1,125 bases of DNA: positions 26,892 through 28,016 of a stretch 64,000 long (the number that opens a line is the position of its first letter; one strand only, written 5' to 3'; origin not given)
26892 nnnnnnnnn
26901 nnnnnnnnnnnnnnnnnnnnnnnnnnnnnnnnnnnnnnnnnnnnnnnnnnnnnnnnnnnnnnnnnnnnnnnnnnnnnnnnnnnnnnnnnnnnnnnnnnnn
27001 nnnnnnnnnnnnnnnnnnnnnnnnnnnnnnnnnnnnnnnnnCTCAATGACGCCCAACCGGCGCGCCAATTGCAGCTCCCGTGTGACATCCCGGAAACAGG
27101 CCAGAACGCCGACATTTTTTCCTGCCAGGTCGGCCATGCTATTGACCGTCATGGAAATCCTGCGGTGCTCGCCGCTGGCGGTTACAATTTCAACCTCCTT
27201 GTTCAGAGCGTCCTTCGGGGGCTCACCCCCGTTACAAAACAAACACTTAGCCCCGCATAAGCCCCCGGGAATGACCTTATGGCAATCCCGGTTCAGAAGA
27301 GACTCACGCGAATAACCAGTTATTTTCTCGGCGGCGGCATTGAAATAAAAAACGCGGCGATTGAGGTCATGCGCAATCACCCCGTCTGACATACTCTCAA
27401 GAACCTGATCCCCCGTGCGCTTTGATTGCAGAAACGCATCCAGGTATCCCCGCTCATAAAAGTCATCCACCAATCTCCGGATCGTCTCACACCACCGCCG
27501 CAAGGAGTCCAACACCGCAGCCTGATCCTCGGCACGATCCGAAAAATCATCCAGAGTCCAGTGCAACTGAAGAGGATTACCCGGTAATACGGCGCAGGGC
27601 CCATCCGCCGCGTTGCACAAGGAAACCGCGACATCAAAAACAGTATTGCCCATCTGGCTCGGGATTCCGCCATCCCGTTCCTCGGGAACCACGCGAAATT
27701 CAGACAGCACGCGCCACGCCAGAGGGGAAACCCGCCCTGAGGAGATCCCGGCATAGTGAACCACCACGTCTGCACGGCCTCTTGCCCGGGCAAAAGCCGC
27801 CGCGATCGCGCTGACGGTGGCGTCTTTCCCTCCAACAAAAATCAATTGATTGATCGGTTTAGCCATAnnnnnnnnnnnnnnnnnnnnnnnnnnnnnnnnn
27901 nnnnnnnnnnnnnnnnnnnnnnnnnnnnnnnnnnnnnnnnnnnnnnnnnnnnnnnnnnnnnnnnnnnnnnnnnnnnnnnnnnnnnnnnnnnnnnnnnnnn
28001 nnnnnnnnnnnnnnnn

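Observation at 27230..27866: bEBP sensor region: ArsC/LMW-PTP-like domain with a degenerate P-loop but retained Cys pair, plus a PAS domain with a 4-Cys cluster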

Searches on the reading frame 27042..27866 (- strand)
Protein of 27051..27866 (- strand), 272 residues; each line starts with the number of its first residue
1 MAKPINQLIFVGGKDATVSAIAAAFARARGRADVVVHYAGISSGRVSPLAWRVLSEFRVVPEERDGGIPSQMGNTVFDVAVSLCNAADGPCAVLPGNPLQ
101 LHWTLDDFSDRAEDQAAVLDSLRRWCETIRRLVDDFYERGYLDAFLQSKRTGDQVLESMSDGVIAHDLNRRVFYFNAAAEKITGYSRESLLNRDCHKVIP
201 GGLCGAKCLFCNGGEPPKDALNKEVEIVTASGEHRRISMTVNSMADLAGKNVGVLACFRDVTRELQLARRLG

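Call 7: find_homologous_proteins(query=window:27051-27866:-, max_evalue=0.001)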
Query seq(272 aa) (272 aa): 27 proteins with E <= 0.001 among 3850 candidates.
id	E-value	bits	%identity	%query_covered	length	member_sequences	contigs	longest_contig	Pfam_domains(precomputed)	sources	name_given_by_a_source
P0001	3.6e-112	392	83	79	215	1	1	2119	PF00989.32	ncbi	ncbi:MAG: PAS domain-containing protein, partial [bacterium]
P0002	1.5e-99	351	61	98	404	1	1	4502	PF13426.14,PF13188.14,PF00158.33,PF08448.17,PF00989.32,PF14532.13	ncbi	ncbi:MAG: sigma 54-interacting transcriptional regulator, partial [bacterium]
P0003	1.7e-77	278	61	76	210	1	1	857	PF13188.14,PF00989.32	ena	-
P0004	8.6e-30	122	51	44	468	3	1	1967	PF13426.14,PF13188.14,PF00158.33,PF25601.2,PF02954.26,PF08448.17,PF00989.32,PF14532.13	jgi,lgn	-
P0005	2.9e-29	120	45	48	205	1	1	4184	PF13426.14,PF13188.14,PF00158.33,PF08448.17,PF00989.32,PF14532.13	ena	-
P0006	1.7e-28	118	44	48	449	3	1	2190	PF13426.14,PF13188.14,PF00158.33,PF25601.2,PF02954.26,PF08448.17,PF00004.36,PF00989.32,PF14532.13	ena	-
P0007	2.0e-28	118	45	48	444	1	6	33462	PF13426.14,PF13188.14,PF00158.33,PF25601.2,PF02954.26,PF08448.17,PF00989.32,PF14532.13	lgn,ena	-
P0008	2.2e-28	117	45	48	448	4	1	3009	PF13426.14,PF13188.14,PF00158.33,PF25601.2,PF02954.26,PF08448.17,PF00989.32,PF14532.13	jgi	-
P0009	2.5e-28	117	45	48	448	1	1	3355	PF13426.14,PF13188.14,PF00158.33,PF25601.2,PF02954.26,PF08448.17,PF00989.32,PF14532.13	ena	-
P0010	2.7e-28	117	45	48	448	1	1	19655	PF13426.14,PF13188.14,PF00158.33,PF25601.2,PF02954.26,PF08448.17,PF00989.32,PF14532.13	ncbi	-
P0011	5.1e-28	116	44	48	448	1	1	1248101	PF13426.14,PF13188.14,PF00158.33,PF25601.2,PF02954.26,PF08448.17,PF00004.36,PF00989.32,PF14532.13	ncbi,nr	ncbi:MAG: hypothetical protein SRB1_00282 [Desulfobacteraceae bacterium Eth-SRB1]|nr:MAG: hypothetic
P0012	5.8e-28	116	45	48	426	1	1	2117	PF13426.14,PF00158.33,PF25601.2,PF02954.26,PF08448.17,PF00989.32,PF14532.13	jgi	jgi:PAS domain S-box-containing protein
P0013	9.1e-28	115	44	48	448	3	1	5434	PF13426.14,PF13188.14,PF00158.33,PF25601.2,PF02954.26,PF08448.17,PF00989.32,PF14532.13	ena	-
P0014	1.2e-27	115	44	48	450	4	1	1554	PF13426.14,PF13188.14,PF00158.33,PF25601.2,PF02954.26,PF08448.17,PF00989.32,PF14532.13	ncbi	-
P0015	2.2e-27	114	43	48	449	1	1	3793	PF13426.14,PF13188.14,PF00158.33,PF25601.2,PF02954.26,PF08448.17,PF00989.32,PF14532.13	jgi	-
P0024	9.8e-25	105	40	46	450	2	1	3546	PF13426.14,PF13188.14,PF00158.33,PF07724.21,PF25601.2,PF02954.26,PF08448.17,PF00989.32,PF14532.13,PF07728.21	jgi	-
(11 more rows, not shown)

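Call 20: find_encoding_contigs(protein=P0002, flank=10000)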
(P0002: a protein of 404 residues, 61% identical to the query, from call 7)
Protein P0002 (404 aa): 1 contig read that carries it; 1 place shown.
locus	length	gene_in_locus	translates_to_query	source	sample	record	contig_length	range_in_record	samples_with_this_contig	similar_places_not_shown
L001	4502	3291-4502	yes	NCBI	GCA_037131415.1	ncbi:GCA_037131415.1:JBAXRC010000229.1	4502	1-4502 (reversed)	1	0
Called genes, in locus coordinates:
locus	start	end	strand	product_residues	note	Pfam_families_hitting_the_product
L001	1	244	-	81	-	?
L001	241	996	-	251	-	PF00535:Glycos_transf_2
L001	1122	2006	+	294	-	PF00303:Thymidylat_synt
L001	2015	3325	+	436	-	PF04127:DFP, PF12917:YfbR-like, PF13023:HD_3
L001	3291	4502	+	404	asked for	PF13188:PAS_8 (faint), PF00989:PAS, PF08448:PAS_4, PF13426:PAS_9, PF00158:Sigma54_activat, PF14532:Sigma54_activ_2 (weak)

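Call 40: find_homologous_proteins(query=A4, max_evalue=1e-10)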
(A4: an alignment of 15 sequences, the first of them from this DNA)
Query A4 (15 sequences) (275 aa, profile of the alignment): 39 proteins with E <= 1e-10 among 7783 candidates.
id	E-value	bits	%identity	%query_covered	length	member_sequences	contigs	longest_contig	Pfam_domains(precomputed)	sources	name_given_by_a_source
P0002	1.7e-103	364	61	98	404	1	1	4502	PF13426.14,PF13188.14,PF00158.33,PF08448.17,PF00989.32,PF14532.13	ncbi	ncbi:MAG: sigma 54-interacting transcriptional regulator, partial [bacterium]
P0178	2.0e-91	324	40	91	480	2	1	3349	PF13426.14,PF13188.14,PF00158.33,PF25601.2,PF08448.17,PF01451.28,PF00989.32,PF14532.13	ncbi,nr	ncbi:sigma 54-interacting transcriptional regulator [PVC group bacterium]|nr:sigma 54-interacting tr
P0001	3.2e-75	271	83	78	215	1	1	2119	PF00989.32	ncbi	ncbi:MAG: PAS domain-containing protein, partial [bacterium]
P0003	1.1e-72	263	61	76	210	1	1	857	PF13188.14,PF00989.32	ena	-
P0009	6.9e-46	175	45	48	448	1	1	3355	PF13426.14,PF13188.14,PF00158.33,PF25601.2,PF02954.26,PF08448.17,PF00989.32,PF14532.13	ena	-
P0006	1.5e-45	174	44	48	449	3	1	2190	PF13426.14,PF13188.14,PF00158.33,PF25601.2,PF02954.26,PF08448.17,PF00004.36,PF00989.32,PF14532.13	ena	-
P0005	2.1e-45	173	45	48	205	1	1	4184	PF13426.14,PF13188.14,PF00158.33,PF08448.17,PF00989.32,PF14532.13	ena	-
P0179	3.1e-45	173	43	48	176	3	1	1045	PF13426.14,PF13188.14,PF08448.17,PF00989.32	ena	-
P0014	3.3e-45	172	44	48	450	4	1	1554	PF13426.14,PF13188.14,PF00158.33,PF25601.2,PF02954.26,PF08448.17,PF00989.32,PF14532.13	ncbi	-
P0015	3.4e-45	172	43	48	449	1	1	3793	PF13426.14,PF13188.14,PF00158.33,PF25601.2,PF02954.26,PF08448.17,PF00989.32,PF14532.13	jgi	-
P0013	3.6e-45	172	44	48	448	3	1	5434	PF13426.14,PF13188.14,PF00158.33,PF25601.2,PF02954.26,PF08448.17,PF00989.32,PF14532.13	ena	-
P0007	4.7e-45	172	45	48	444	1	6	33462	PF13426.14,PF13188.14,PF00158.33,PF25601.2,PF02954.26,PF08448.17,PF00989.32,PF14532.13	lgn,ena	-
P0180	6.9e-45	171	44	48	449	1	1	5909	PF13426.14,PF13188.14,PF00158.33,PF25601.2,PF02954.26,PF08448.17,PF00989.32,PF14532.13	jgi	-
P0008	1.1e-44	171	45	48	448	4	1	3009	PF13426.14,PF13188.14,PF00158.33,PF25601.2,PF02954.26,PF08448.17,PF00989.32,PF14532.13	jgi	-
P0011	1.6e-44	170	44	48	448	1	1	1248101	PF13426.14,PF13188.14,PF00158.33,PF25601.2,PF02954.26,PF08448.17,PF00004.36,PF00989.32,PF14532.13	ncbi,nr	ncbi:MAG: hypothetical protein SRB1_00282 [Desulfobacteraceae bacterium Eth-SRB1]|nr:MAG: hypothetic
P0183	1.8e-42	164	47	47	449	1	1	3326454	PF13426.14,PF13188.14,PF00158.33,PF25601.2,PF02954.26,PF08448.17,PF00989.32,PF14532.13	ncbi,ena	-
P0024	6.6e-41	158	40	46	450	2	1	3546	PF13426.14,PF13188.14,PF00158.33,PF07724.21,PF25601.2,PF02954.26,PF08448.17,PF00989.32,PF14532.13,PF07728.21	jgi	-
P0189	2.7e-18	84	33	50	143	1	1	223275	PF01451.28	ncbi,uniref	ncbi:low molecular weight phosphatase family protein [Streptomyces sp. NPDC051243]|uniref:low molecu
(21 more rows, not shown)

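Call 41: find_encoding_contigs(protein=P0183, flank=8000, max_places=2)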
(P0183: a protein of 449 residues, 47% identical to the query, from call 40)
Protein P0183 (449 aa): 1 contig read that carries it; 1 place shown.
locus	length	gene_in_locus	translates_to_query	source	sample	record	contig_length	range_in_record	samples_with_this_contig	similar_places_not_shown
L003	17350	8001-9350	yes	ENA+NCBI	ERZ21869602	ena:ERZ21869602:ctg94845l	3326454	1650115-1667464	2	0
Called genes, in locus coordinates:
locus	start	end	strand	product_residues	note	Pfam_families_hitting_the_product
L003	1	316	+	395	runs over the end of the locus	PF25881:HH_YBHG, PF25954:Beta-barrel_RND_2, PF25990:Beta-barrel_YknX, PF26002:Beta-barrel_AprE (weak)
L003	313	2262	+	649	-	PF00005:ABC_tran, PF13401:AAA_22 (faint), PF13604:AAA_30 (faint), PF13304:AAA_21 (weak), PF13732:DrrA1-3_C (faint), PF00005:ABC_tran, PF13304:AAA_21 (weak)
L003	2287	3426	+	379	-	PF12679:ABC2_membrane_2, PF12698:ABC2_membrane_3, PF01061:ABC2_membrane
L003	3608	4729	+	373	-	PF12679:ABC2_membrane_2, PF12698:ABC2_membrane_3, PF01061:ABC2_membrane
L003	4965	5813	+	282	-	PF01790:LGT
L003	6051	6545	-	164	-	PF11322:DUF3124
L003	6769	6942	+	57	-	-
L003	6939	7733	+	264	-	PF09674:DUF2400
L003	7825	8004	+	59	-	-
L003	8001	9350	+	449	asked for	PF00989:PAS, PF13188:PAS_8, PF08448:PAS_4 (weak), PF13426:PAS_9, PF00158:Sigma54_activat, PF14532:Sigma54_activ_2, PF25601:AAA_lid_14, PF02954:HTH_8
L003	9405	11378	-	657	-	PF03063:Prismane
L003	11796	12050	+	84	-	PF00462:Glutaredoxin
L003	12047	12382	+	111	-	PF02943:FeThRed_B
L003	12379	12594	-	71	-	-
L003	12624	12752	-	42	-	-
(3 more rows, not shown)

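Call 42: find_encoding_contigs(protein=P0178, flank=8000, max_places=2)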
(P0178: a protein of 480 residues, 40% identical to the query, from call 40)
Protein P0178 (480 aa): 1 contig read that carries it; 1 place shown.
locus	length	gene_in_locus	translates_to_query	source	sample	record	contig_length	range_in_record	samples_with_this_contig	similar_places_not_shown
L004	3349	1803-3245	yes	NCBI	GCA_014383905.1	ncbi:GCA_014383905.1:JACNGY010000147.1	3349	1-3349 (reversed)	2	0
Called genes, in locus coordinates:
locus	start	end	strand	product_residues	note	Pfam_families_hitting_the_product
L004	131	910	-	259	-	PF00977:His_biosynth, PF01207:Dus (faint), PF02581:TMP-TENI (faint), PF03060:NMO (faint)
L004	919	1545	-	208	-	PF00117:GATase, PF07685:GATase_3 (weak)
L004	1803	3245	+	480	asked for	PF01451:LMWPc, PF00989:PAS, PF13188:PAS_8 (weak), PF08448:PAS_4, PF13426:PAS_9, PF00158:Sigma54_activat, PF14532:Sigma54_activ_2, PF25601:AAA_lid_14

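Call 47: find_related_loci(query=A5, collection=genome_contigs, flank=7000)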
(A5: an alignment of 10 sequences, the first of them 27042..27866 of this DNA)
Query A5 (275 aa) in genome_contigs; peptide patterns used: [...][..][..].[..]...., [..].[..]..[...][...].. (x = any residue, [..] = any of these).
546 stretches matched a pattern; 469 encode a relative of the query (tblastn E <= 1e-3); the best 80 are kept; 80 distinct loci.
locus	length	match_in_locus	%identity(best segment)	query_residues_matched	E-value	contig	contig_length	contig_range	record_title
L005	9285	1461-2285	86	1-275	4e-154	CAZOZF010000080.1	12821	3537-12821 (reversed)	MAG TPA_asm: uncultured Verrucomicrobiota bacterium isolate SRP272421_co1_241 genome assembly, contig: NODE_15486_length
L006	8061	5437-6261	80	1-275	2e-140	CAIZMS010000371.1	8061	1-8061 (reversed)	uncultured bacterium isolate Loc080925-8m_bin-101 genome assembly, contig: bin-101:371/419, whole genome shotgun sequenc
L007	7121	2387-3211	71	1-275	2e-125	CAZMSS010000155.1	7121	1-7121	MAG TPA_asm: uncultured Verrucomicrobiota bacterium isolate binchicken_co2_359 genome assembly, contig: NODE_9770_length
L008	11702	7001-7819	62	3-275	7e-114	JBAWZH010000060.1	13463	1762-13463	MAG: bacterium isolate ELA110 MAG110_60, whole genome shotgun sequence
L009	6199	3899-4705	65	7-275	9e-109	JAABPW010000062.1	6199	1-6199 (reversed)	MAG: Verrucomicrobia bacterium isolate S02.Bin004 Scaffold_155, whole genome shotgun sequence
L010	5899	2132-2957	85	1-275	5e-130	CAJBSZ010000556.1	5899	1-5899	uncultured bacterium isolate Loc090907-8m_bin-482 genome assembly, contig: bin-482:556/559, whole genome shotgun sequenc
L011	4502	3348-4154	61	7-275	3e-101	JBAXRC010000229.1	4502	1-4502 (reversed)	MAG: bacterium isolate ELA573 MAG573_229, whole genome shotgun sequence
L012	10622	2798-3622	58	1-275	2e-100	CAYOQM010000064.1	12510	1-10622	MAG TPA_asm: uncultured Verrucomicrobiota bacterium isolate SRP272421_co4_538 genome assembly, contig: NODE_14762_length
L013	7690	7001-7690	61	1-230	1e-93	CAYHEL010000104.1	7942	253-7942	MAG TPA_asm: uncultured Verrucomicrobiota bacterium isolate ERP119702_co1_241 genome assembly, contig: NODE_12807_length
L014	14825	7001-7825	55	1-275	6e-91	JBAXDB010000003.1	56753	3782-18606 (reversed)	MAG: bacterium isolate ELA208 MAG208_3, whole genome shotgun sequence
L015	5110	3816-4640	55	1-275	5e-90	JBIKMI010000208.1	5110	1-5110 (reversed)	MAG: Kiritimatiellia bacterium isolate ME2014-08-31_3300042860_group5_bin95 Rohwer_bin2522_scaffold_26678_c1, whole geno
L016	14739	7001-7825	52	1-275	8e-88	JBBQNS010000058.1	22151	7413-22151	MAG: Kiritimatiellia bacterium isolate Co_metawrap_267 Cmw_267_k141_25279533_length_22151_cov_14.9975, whole genome shot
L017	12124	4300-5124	47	1-275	4e-76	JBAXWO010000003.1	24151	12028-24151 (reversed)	MAG: bacterium isolate ELA715 MAG715_3, whole genome shotgun sequence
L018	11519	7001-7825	45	5-274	1e-75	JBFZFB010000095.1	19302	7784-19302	MAG: Lentisphaerota bacterium isolate PPR_0604 PPR_0604.fa_k121_645060, whole genome shotgun sequence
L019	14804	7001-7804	43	5-272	2e-74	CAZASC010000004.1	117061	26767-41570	MAG TPA_asm: uncultured Victivallales bacterium isolate binchicken_co3_499 genome assembly, contig: NODE_339_length_1170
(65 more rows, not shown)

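Call 73: find_encoding_contigs(protein=P0011, flank=7000, max_places=1)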
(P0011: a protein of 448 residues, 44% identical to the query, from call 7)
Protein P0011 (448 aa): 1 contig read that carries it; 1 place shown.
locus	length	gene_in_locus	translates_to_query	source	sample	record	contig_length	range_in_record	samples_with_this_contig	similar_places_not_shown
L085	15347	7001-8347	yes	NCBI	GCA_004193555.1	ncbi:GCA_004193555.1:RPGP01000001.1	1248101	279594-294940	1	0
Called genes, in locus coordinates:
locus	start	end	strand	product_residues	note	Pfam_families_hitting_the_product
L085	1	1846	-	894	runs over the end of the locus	PF04851:ResIII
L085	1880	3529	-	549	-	PF01555:N6_N4_Mtase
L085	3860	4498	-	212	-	-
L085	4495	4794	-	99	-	-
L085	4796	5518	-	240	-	-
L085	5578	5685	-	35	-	-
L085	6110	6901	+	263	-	PF09674:DUF2400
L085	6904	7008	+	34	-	-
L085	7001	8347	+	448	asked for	PF00989:PAS, PF13188:PAS_8 (weak), PF08448:PAS_4 (weak), PF13426:PAS_9, PF00158:Sigma54_activat, PF14532:Sigma54_activ_2, PF25601:AAA_lid_14, PF02954:HTH_8, +1 more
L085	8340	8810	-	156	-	PF00582:Usp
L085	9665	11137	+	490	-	PF00575:S1 (faint), PF10150:RNase_E_G, PF20833:RNase_E_G_Thio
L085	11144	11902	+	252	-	-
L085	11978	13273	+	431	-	PF00206:Lyase_1, PF10397:ADSL_C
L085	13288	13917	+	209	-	-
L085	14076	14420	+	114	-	PF02699:YajC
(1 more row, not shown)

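Call 74: find_encoding_contigs(protein=P0024, flank=7000, max_places=1)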
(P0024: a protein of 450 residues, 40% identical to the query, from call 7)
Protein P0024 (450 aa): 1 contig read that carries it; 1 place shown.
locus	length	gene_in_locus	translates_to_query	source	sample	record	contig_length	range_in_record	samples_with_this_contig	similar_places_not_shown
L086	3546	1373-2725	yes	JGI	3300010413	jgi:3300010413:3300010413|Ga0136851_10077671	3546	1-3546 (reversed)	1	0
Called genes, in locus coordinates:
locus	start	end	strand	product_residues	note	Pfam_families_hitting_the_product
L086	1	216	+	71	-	?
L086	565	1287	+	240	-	PF17746:SfsA_N, PF03749:SfsA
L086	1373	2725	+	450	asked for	PF00989:PAS, PF08448:PAS_4, PF13188:PAS_8 (weak), PF13426:PAS_9, PF00158:Sigma54_activat, PF14532:Sigma54_activ_2, PF25601:AAA_lid_14, PF02954:HTH_8, +2 more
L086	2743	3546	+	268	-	?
